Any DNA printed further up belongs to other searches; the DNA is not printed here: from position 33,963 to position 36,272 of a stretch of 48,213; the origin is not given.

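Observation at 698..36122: Six diverged TPR-GT41 (OGT/FlmG-like) paralogs in one locus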

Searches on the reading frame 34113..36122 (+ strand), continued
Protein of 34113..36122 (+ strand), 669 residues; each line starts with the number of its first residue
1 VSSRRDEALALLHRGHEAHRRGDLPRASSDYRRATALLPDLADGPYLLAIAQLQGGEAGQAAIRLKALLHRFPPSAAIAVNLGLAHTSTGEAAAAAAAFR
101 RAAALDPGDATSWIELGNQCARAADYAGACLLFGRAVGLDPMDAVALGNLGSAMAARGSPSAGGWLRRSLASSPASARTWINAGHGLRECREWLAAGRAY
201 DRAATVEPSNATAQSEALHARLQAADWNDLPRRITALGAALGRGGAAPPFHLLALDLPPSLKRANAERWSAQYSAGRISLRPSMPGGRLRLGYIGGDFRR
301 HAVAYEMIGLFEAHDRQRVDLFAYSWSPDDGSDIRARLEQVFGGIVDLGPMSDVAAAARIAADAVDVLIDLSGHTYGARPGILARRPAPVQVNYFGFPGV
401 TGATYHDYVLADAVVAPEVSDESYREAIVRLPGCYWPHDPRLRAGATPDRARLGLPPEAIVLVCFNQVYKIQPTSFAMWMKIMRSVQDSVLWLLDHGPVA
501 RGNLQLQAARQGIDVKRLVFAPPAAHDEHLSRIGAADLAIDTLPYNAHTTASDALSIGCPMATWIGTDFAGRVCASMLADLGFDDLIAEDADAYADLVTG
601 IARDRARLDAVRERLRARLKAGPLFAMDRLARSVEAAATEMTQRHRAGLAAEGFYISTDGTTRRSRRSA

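Call 55: find_encoding_contigs(protein=P0246, flank=10000, max_places=1)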
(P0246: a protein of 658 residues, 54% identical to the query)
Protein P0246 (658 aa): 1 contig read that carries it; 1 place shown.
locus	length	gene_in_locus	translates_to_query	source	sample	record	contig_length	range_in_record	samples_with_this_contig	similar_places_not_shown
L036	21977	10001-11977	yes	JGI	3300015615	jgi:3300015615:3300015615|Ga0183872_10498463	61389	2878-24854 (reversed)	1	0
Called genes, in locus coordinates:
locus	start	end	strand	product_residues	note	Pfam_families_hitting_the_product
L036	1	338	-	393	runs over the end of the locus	PF00534:Glycos_transf_1 (faint), PF13692:Glyco_trans_1_4, PF20706:GT4-conflict (weak)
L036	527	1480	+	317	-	PF00535:Glycos_transf_2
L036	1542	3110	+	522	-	-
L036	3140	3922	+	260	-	PF25084:LbH_EIF2B (faint), PF00132:Hexapep, PF25087:GMPPB_C, PF00132:Hexapep, PF14602:Hexapep_2 (weak)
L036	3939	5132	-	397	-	PF08885:GSCFA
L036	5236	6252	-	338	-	PF00589:Phage_integrase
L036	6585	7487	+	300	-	PF07183:DUF1403 (weak), PF11972:HTH_13 (weak)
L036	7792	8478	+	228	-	PF10609:ParA (weak), PF01656:CbiA, PF09140:MipZ (faint), PF13614:AAA_31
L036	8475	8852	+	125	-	-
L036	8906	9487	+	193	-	PF13640:2OG-FeII_Oxy_3 (weak), PF13759:2OG-FeII_Oxy_5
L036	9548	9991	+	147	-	-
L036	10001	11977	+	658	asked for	PF00515:TPR_1 (faint), PF07719:TPR_2 (faint), PF13414:TPR_11 (faint), PF13844:Glyco_transf_41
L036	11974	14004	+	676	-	PF00515:TPR_1 (faint), PF07719:TPR_2 (faint), PF13181:TPR_8 (faint), PF13424:TPR_12 (faint), PF13428:TPR_14 (faint), PF13431:TPR_17 (faint), PF13432:TPR_16 (faint), PF13844:Glyco_transf_41, +1 more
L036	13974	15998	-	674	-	PF20157:Maf_flag10_N, PF01973:MptE-like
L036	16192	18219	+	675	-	PF20157:Maf_flag10_N, PF01973:MptE-like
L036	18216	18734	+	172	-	PF00702:Hydrolase (faint), PF13419:HAD_2 (faint), PF08282:Hydrolase_3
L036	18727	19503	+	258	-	PF02348:CTP_transf_3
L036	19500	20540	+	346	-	PF01408:GFO_IDH_MocA, PF22725:GFO_IDH_MocA_C3, PF02894:GFO_IDH_MocA_C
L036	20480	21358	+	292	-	PF00106:adh_short, PF13561:adh_short_C2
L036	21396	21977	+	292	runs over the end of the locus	PF03102:NeuB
